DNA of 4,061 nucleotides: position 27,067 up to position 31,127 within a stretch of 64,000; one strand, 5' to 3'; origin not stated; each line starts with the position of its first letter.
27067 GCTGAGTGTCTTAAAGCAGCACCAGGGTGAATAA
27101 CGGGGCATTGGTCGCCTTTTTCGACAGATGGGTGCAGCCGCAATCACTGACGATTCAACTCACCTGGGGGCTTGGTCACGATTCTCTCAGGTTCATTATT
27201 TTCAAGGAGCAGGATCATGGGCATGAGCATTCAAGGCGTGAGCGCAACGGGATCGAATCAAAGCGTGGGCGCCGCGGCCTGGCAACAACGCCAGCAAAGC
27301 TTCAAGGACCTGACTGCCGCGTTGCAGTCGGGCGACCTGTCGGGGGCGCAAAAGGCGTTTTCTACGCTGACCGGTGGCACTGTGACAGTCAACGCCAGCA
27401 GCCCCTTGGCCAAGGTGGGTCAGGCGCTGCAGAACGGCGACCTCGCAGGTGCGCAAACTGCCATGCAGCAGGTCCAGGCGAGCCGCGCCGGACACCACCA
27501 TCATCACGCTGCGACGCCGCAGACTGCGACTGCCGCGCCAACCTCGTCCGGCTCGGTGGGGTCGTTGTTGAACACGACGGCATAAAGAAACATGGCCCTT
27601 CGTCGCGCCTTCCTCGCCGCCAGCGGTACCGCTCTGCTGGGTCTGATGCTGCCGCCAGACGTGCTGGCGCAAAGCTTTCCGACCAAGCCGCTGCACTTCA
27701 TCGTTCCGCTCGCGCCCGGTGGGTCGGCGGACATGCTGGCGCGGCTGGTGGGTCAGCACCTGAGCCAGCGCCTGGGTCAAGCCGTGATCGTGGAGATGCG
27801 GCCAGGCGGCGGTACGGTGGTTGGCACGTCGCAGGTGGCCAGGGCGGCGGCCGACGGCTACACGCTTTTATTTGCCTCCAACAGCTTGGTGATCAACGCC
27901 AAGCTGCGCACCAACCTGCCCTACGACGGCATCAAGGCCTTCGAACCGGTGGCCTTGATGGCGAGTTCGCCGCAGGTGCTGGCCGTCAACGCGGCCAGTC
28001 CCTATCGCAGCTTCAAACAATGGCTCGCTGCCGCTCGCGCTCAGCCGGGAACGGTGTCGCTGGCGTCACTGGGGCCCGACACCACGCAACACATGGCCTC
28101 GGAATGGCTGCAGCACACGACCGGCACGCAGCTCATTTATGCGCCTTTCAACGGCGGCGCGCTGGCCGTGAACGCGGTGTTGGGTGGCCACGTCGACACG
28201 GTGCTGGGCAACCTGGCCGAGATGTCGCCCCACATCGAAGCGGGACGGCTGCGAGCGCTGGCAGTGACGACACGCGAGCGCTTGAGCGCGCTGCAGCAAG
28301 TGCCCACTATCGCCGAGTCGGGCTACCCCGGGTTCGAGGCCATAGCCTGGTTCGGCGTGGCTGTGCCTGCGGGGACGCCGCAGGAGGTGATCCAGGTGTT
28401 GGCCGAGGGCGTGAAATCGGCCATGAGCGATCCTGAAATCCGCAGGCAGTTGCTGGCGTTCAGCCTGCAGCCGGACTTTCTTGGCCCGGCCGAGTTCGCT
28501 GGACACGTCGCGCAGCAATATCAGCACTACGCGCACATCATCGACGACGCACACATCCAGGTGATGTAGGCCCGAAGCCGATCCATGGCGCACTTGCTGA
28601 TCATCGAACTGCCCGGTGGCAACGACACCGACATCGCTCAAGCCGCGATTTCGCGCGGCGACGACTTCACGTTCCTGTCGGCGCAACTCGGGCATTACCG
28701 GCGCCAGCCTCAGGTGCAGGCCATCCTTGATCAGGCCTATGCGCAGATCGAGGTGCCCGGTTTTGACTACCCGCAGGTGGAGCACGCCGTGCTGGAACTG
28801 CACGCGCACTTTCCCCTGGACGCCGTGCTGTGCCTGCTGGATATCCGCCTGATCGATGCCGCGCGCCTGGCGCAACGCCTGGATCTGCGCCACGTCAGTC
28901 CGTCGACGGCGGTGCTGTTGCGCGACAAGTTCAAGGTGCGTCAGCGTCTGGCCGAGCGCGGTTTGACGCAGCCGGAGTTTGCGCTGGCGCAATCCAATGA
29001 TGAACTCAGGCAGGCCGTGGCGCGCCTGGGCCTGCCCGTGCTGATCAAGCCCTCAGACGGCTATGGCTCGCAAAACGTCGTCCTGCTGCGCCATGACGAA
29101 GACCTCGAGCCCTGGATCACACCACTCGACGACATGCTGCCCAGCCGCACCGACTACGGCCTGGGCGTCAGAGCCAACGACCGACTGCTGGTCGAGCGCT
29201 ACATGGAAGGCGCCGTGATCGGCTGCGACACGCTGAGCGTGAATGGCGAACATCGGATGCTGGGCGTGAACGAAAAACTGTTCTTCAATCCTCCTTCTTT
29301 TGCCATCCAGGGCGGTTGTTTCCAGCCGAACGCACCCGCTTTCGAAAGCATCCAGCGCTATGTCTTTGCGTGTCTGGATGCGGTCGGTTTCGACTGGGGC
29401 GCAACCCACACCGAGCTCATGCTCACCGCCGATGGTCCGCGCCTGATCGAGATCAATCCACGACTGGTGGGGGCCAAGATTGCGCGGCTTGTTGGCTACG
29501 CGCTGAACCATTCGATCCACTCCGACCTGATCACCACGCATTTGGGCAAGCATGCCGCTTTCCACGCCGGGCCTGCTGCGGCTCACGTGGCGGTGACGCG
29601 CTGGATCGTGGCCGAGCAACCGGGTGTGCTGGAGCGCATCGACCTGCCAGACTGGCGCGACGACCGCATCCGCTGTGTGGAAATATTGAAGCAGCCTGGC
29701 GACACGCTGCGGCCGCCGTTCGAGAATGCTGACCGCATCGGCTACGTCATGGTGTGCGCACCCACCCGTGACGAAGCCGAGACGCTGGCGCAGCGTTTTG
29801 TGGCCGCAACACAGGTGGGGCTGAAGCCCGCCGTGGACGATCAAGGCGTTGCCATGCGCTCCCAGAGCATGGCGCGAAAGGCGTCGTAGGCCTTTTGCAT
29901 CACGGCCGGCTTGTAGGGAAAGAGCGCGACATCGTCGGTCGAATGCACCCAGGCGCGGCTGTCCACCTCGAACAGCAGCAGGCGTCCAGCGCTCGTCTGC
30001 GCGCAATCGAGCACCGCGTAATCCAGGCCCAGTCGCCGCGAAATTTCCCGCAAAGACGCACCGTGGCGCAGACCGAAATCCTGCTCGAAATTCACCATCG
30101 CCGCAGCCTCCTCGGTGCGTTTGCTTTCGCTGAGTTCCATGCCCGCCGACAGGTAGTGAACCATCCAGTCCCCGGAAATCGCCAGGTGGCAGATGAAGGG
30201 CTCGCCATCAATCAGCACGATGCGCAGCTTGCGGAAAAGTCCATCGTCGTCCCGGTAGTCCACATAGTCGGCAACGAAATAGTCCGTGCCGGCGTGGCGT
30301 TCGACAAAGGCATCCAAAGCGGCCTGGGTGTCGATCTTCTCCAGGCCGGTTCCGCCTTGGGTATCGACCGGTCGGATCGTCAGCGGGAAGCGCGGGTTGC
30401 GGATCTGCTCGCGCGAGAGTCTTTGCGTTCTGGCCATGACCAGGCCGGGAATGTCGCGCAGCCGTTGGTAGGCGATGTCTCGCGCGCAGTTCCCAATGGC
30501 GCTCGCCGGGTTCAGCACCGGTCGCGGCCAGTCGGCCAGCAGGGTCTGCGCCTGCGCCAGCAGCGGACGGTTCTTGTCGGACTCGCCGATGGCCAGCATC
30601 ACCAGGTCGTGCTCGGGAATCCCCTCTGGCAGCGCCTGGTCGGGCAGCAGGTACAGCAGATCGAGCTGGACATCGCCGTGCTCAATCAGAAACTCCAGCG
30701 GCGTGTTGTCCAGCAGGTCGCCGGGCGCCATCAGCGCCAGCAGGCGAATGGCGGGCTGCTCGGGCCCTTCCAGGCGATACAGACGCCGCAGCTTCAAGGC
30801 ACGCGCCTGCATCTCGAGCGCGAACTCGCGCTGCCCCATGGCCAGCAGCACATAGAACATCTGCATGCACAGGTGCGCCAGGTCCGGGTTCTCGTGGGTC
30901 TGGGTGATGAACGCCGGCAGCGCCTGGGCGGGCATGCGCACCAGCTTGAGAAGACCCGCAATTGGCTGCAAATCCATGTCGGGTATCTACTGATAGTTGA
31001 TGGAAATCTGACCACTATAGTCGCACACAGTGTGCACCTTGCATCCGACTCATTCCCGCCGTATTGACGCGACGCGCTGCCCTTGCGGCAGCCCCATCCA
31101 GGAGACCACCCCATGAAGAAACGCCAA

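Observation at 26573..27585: Divergently transcribed paralogous small His-rich proteins with an internal two-fold repeat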

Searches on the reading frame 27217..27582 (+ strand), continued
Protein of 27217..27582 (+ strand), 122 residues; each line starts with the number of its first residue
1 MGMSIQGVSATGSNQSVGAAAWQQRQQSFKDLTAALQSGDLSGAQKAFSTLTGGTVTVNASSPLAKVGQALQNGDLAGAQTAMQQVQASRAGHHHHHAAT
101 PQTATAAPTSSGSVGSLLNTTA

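Call 65: find_encoding_contigs(protein=P0045, flank=7000, max_places=2)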
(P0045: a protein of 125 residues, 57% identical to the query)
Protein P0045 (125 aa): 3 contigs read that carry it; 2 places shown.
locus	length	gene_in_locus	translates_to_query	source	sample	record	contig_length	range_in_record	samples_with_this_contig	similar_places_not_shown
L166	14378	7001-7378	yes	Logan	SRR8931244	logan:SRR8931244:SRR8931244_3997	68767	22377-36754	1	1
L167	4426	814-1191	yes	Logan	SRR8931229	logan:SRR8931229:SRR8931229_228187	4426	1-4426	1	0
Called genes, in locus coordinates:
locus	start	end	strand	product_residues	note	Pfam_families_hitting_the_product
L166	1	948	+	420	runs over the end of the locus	PF25917:BSH_RND (weak), PF25973:BSH_CzcB (weak), PF25954:Beta-barrel_RND_2, PF25989:YknX_C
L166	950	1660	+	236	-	PF00005:ABC_tran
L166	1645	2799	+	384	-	PF12704:MacB_PCD, PF02687:FtsX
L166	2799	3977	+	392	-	PF12704:MacB_PCD, PF02687:FtsX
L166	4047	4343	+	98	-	PF08895:DUF1840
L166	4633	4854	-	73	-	-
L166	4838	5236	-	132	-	PF14076:DUF4258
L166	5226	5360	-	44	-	-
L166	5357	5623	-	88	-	-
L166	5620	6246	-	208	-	PF01470:Peptidase_C15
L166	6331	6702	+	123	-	-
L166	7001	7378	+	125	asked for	-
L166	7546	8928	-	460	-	PF00672:HAMP, PF00512:HisKA, PF02518:HATPase_c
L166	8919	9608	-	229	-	PF00072:Response_reg, PF00486:Trans_reg_C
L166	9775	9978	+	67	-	-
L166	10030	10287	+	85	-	-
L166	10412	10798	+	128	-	-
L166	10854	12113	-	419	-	PF01566:Nramp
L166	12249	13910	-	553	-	PF00916:Sulfate_transp, PF01740:STAS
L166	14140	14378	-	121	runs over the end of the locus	PF12670:DUF3792 (weak)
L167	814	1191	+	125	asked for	-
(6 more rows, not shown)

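Call 101: search_protein_families(library=pfam, proteins=[P0115, P0107], max_evalue=10)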
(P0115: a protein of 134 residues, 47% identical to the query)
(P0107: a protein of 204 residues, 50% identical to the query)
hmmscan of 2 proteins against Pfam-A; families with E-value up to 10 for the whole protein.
P0115 (134 aa): 7 families
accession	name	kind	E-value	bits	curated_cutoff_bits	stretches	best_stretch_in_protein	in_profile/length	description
PF07361.16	Cytochrom_B562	-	0.00059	20.9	30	1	62-98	64-100/102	Cytochrome b562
PF20675.2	MPH2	-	0.0022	19.2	29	2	66-126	10-71/107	Maintenance of Photosystem II under High light 2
PF13779.11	DUF4175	-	0.006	15.1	27.3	1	21-115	515-604/825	Domain of unknown function (DUF4175)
PF14276.11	DUF4363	-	0.013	15.9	27.5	1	59-96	11-48/107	Domain of unknown function (DUF4363)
PF10938.13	YfdX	-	0.069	13.6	26.6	1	59-92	68-101/149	YfdX protein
PF09976.15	TPR_21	-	1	9.5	25.5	1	13-94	31-108/193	Tetratricopeptide repeat-like domain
PF20566.3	Eap1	-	2.6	7.4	28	1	12-105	420-504/751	eIF4E-associated protein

P0107 (204 aa): 6 families
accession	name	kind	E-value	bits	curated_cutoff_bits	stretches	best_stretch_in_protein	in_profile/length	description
PF14276.11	DUF4363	-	0.0069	16.8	27.5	1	64-98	10-44/107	Domain of unknown function (DUF4363)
PF20675.2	MPH2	-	0.022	16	29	2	15-52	52-89/107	Maintenance of Photosystem II under High light 2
PF01322.25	Cytochrom_C_2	-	0.27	12.7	26.5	0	16-50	75-109/121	Cytochrome C'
PF20396.3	DUF6689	-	0.87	9.2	27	1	50-105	187-242/275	Family of unknown function (DUF6689)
PF25393.1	LTM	-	1.1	9.6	27.5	1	29-56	4-31/42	LUBAC thetering domain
PF25607.1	DUF7939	-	1.2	9.9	27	1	26-79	3-57/81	Domain of unknown function (DUF7939)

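Call 110: search_protein_families(library=padloc, proteins=[window:27217-27582:+], max_evalue=0.01)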
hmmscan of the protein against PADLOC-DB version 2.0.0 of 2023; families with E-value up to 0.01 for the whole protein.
window:27217-27582:+ (122 aa): 0 families

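Call 114: fold_search(model_id=the predicted structure, library=pdb)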
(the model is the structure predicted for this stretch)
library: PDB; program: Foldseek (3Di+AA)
matches with E <= 10: 230; with E <= 0.001: 0
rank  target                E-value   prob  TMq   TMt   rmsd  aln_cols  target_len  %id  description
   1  4k7b                  3.2e-01  0.93  0.38  0.41   4.7        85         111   20  Crystal structure of Extrinsic protein in photosystem II (released 2013-09-18)
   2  6jlu_G                5.5e-01  0.87  0.35  0.35   4.6        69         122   22  Structure of PSII-FCP supercomplex from a centric diatom Chaetoceros gracilis at 3.02 angstrom resolution (released 2019-07-31)
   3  7c1i_A                6.1e-01  0.96  0.46  0.49   3.4        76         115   20  Crystal structure of histidine-containing phosphotransfer protein B (HptB) from Pseudomonas aeruginosa PAO1 (released 2020-11-04)
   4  6iql_A                7.2e-01  0.72  0.37  0.16   6.2        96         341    9  Crystal structure of dopamine receptor D4 bound to the subtype-selective ligand, L745870 (released 2019-12-04)
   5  9fco_T                7.6e-01  0.57  0.30  0.41   8.8        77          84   18  Structure of E. coli 30S-IF1-IF3-mRNA-Kasugamycin complex (released 2025-03-19)
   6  9tau                  9.5e-01  0.98  0.54  0.55   4.0       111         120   16  De novo photoenzyme variant ABLE-E116C-TXT V111H-L53A (photoABLE2 precursor) in complex with substrate (released 2026-03-25)
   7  9taq_A                9.5e-01  0.97  0.53  0.52   5.6       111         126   16  De novo photoenzyme variant ABLE-E116C-TXT H49A-L42T (photoABLE1 precursor) in complex with substrate (released 2026-03-25)
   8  9h90_t                1.0e+00  0.47  0.30  0.39   9.2        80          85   19  Cryo-EM structure of the Vibrio natrigens 30S ribosomal subunit in complex with spectinomycin. (released 2025-05-21)
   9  6x8n_A                1.1e+00  0.97  0.53  0.52   5.5       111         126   17  Crystal Structure of H49A ABLE mutant (released 2020-08-26)
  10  9dm3_MODEL_1_A        1.1e+00  0.94  0.47  0.44   4.6        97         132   16  De novo design of proteins that bind naphthalenediimides, powerful photooxidants with tunable photophysical pr (released 2025-03-05)
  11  1cpr                  1.1e+00  0.93  0.51  0.48   5.1       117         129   14  ST. LOUIS CYTOCHROME C' FROM THE PURPLE PHOTOTROPIC BACTERIUM, RHODOBACTER CAPSULATUS (released 1997-01-27)
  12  4z34                  1.1e+00  0.54  0.35  0.14   5.8        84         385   13  Crystal Structure of Human Lysophosphatidic Acid Receptor 1 in complex with ONO9780307 (released 2015-06-03)
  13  1rcp_A                1.2e+00  0.93  0.52  0.49   6.7       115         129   15  CYTOCHROME C' (released 1996-06-10)
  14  4iaq                  1.2e+00  0.60  0.35  0.14   7.1        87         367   11  Crystal structure of the chimeric protein of 5-HT1B-BRIL in complex with dihydroergotamine (PSI Community Target) (released 2013-03-13)
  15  3zsu                  1.2e+00  0.51  0.34  0.35   6.8        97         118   14  Structure of the CyanoQ protein from Thermosynechococcus elongatus (released 2012-06-13)
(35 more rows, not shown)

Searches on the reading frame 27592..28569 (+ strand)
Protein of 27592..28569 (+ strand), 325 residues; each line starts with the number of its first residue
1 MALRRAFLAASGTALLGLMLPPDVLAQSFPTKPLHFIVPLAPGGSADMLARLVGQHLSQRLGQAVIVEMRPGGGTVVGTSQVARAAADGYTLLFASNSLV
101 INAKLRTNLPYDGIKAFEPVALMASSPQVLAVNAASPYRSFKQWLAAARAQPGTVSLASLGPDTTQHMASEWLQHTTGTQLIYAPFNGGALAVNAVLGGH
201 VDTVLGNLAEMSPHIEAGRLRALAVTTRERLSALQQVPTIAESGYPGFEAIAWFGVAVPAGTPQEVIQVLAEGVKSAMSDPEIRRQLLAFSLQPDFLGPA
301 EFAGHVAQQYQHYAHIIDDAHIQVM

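Call 13: search_protein_families(library=pfam, proteins=[window:27592-28569:+], max_evalue=0.001)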
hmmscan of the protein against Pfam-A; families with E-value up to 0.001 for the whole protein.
window:27592-28569:+ (325 aa): 1 family
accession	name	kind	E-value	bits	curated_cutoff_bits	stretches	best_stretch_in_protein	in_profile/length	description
PF03401.19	TctC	-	2.6e-69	234.2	27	1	50-319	2-271/274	Tripartite tricarboxylate transporter family receptor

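Call 111: search_protein_families(library=ncbifam, proteins=[window:27592-28569:+], max_evalue=0.001)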
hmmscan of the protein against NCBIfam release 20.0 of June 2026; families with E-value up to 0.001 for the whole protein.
window:27592-28569:+ (325 aa): 0 families

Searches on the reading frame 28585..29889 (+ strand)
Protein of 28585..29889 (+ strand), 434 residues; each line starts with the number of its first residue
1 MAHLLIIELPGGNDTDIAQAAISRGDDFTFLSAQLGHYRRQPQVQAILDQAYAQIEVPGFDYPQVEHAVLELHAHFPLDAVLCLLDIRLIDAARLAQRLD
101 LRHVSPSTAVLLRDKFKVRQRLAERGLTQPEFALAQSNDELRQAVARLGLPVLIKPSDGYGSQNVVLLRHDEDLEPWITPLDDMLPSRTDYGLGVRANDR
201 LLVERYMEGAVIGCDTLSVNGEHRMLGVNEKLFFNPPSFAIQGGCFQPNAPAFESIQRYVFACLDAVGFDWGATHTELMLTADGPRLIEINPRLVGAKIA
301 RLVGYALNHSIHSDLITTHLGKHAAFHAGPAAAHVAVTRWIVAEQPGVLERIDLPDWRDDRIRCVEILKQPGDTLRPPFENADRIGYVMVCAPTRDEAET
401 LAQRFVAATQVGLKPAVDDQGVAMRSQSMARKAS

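Call 13: search_protein_families(library=pfam, proteins=[window:28585-29889:+], max_evalue=0.001)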
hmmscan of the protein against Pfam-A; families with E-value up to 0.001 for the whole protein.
window:28585-29889:+ (434 aa): 5 families
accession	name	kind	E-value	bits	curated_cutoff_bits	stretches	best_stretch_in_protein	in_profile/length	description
PF18603.7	LAL_C2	-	1.8e-16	60.6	29.4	1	339-412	1-76/78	L-amino acid ligase C-terminal domain 2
PF13535.11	ATP-grasp_4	-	6.9e-13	49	27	1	149-296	2-154/160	ATP-grasp domain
PF02655.19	ATP-grasp_3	-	1.8e-10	41.6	23.2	1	113-296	2-159/160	ATP-grasp domain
PF08443.16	RimK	-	9.4e-05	22.5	21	1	113-178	2-69/188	RimK-like ATP-grasp domain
PF14397.11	ATPgrasp_ST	-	0.00067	19.4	31.4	0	102-172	9-83/278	Sugar-transfer associated ATP-grasp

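Call 28: search_solved_structures(query=window:28585-29889:+, max_evalue=0.001)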
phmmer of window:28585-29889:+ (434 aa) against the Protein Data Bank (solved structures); distinct sequences matched with E-value up to 0.001: 9.
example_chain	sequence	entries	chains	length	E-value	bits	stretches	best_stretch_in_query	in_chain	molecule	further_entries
30vh_A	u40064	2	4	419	1.2e-21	80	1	74-310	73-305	L-amino acid ligase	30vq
3vot_A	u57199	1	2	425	2.6e-18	69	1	67-303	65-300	L-amino acid ligase, BL00235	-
4dim_A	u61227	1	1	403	8.2e-13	50.9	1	66-399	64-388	Phosphoribosylglycinamide synthetase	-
4wd3_A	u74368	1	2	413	3e-11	45.8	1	65-399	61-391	L-amino acid ligase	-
3wo1_A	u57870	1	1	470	9.3e-06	27.7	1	66-298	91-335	Alanine-anticapsin ligase BacD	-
3wnz_A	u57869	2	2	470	4.1e-05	25.6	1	66-209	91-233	Alanine-anticapsin ligase BacD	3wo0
3vmm_A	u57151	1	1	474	4.2e-05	25.5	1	66-209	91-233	Alanine-anticapsin ligase BacD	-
3ax6_A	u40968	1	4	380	5.7e-05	25.1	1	102-186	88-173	Phosphoribosylaminoimidazole carboxylase, ATPase subunit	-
8evy_B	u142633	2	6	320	9.2e-05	24.4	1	109-160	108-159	D-alanine--D-alanine ligase B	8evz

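Call 29: search_protein_families(library=ncbifam, proteins=[window:28585-29889:+], max_evalue=0.001)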
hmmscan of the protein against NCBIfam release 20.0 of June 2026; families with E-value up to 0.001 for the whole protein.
window:28585-29889:+ (434 aa): 20 families
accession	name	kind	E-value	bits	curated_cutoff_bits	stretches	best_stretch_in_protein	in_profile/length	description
NF002563.0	PRK02186.1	subfamily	2e-45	155.4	625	1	89-415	82-398/890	argininosuccinate lyase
NF005543.0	PRK07206.1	subfamily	1.4e-20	73.4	302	1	92-310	85-304/416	hypothetical protein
NF041595.1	dap_A_syn_DdaF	equivalog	3.7e-15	55.6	840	1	76-320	76-318/424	dapdiamide A synthase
TIGR00768.1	rimK_fam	subfamily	1.1e-07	31.5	143.4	1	74-177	46-150/276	RimK family alpha-L-glutamate ligase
NF009402.0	PRK12767.1-1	equivalog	1.3e-07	30.7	218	1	105-175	106-174/329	carbamoyl phosphate synthase-like protein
NF003671.0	PRK05294.1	equivalog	6.2e-07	27.4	599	1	114-221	666-763/1058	carbamoyl-phosphate synthase large subunit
TIGR02144.1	LysX_arch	equivalog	1e-06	28.1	275.6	1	87-175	59-148/281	lysine biosynthesis protein LysX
NF004680.0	PRK06019.1-6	equivalog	1.9e-06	26.9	327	1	105-179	107-182/405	5-(carboxyamino)imidazole ribonucleotide synthase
NF009405.0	PRK12767.1-4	equivalog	4.1e-06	26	390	1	111-178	109-173/320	carbamoyl phosphate synthase-like protein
TIGR01369.1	CPSaseII_lrg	equivalog_domain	7.1e-06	23.9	1027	1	113-228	668-773/1052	carbamoyl-phosphate synthase (glutamine-hydrolyzing) large subunit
NF004679.0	PRK06019.1-5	equivalog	7.5e-06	25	326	1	90-181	73-168/376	5-(carboxyamino)imidazole ribonucleotide synthase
TIGR01161.1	purK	equivalog_domain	1.1e-05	25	318.4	1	102-178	86-164/362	5-(carboxyamino)imidazole ribonucleotide synthase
NF009404.0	PRK12767.1-3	equivalog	1.3e-05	24.3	316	1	67-318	59-301/344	carbamoyl phosphate synthase-like protein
NF002378.0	PRK01372.1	subfamily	1.5e-05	23.8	243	1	110-216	96-188/305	D-alanine--D-alanine ligase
NF053745.1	AAntcapLigBacD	equivalog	1.8e-05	23.3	850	1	67-210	89-231/471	alanine--anticapsin ligase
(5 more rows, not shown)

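Call 39: find_related_loci(query=A3, collection=metagenome_contigs, flank=6000)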
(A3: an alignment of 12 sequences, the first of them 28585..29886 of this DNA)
Query A3 (434 aa) in metagenome_contigs; peptide patterns used: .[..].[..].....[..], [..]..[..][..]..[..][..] (x = any residue, [..] = any of these).
296 stretches matched a pattern; 164 encode a relative of the query (tblastn E <= 1e-3); the best 80 are kept; 80 distinct loci.
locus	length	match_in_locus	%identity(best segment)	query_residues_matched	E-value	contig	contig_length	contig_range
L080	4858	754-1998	72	1-415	0e+0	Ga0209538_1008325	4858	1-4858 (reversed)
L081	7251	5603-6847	72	1-415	0e+0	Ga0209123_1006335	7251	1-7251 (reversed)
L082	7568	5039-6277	66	1-414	0e+0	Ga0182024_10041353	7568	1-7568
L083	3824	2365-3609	66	1-416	0e+0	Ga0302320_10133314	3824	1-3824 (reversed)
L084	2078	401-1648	67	1-417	0e+0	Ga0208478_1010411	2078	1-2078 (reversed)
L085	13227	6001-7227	65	1-411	0e+0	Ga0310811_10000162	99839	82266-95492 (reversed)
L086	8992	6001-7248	67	1-417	0e+0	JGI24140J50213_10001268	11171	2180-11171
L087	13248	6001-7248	65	1-417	6e-179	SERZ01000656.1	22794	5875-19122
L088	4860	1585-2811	65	1-411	0e+0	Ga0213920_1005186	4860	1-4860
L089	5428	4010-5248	65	1-411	0e+0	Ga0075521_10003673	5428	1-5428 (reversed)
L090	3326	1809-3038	64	1-411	0e+0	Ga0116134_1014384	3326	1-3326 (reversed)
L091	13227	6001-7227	65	3-413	7e-176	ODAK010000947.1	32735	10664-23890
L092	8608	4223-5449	65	1-411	5e-175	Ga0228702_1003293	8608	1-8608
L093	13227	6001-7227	65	1-411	6e-175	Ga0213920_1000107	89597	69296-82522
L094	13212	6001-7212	65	1-406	1e-174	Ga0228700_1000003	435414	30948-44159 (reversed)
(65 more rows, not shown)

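Call 110: search_protein_families(library=padloc, proteins=[window:28585-29886:+], max_evalue=0.01)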
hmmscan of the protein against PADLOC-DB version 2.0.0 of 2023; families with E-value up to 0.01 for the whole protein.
window:28585-29886:+ (434 aa): 0 families

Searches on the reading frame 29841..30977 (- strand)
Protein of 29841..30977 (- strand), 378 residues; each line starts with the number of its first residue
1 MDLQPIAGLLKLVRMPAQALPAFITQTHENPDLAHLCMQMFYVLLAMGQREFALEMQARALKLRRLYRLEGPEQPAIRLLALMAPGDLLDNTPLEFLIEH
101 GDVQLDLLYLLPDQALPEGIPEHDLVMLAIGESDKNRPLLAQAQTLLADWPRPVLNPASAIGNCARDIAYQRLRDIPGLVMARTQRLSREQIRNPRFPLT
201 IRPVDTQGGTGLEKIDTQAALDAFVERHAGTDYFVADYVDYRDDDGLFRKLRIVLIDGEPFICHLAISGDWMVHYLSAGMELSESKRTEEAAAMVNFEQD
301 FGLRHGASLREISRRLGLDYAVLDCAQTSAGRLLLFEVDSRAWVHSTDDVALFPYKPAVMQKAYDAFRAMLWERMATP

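Call 13: search_protein_families(library=pfam, proteins=[window:29841-30977:-], max_evalue=0.001)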
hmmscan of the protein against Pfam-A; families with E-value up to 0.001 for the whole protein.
window:29841-30977:- (378 aa): 0 families

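Call 29: search_protein_families(library=ncbifam, proteins=[window:29841-30977:-], max_evalue=0.001)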
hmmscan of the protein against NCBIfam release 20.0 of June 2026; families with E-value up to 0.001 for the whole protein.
window:29841-30977:- (378 aa): 0 families

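Call 42: search_solved_structures(query=window:29841-30977:-, max_evalue=1)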
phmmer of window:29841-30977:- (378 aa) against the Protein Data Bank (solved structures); distinct sequences matched with E-value up to 1: 2.
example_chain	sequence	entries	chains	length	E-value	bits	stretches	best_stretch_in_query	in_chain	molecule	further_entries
3va7_A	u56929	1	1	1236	0.3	13.3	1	163-234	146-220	KLLA0E08119p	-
5i8i_A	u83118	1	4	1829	0.47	12.7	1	163-234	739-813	Urea Amidolyase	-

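Call 43: search_protein_families(library=pfam, proteins=[window:29841-30977:-], max_evalue=0.1)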
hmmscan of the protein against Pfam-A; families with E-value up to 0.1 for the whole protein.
window:29841-30977:- (378 aa): 0 families

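Call 110: search_protein_families(library=padloc, proteins=[window:29841-30977:-], max_evalue=0.01)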
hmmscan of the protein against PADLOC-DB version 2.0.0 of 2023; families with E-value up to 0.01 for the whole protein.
window:29841-30977:- (378 aa): 0 families
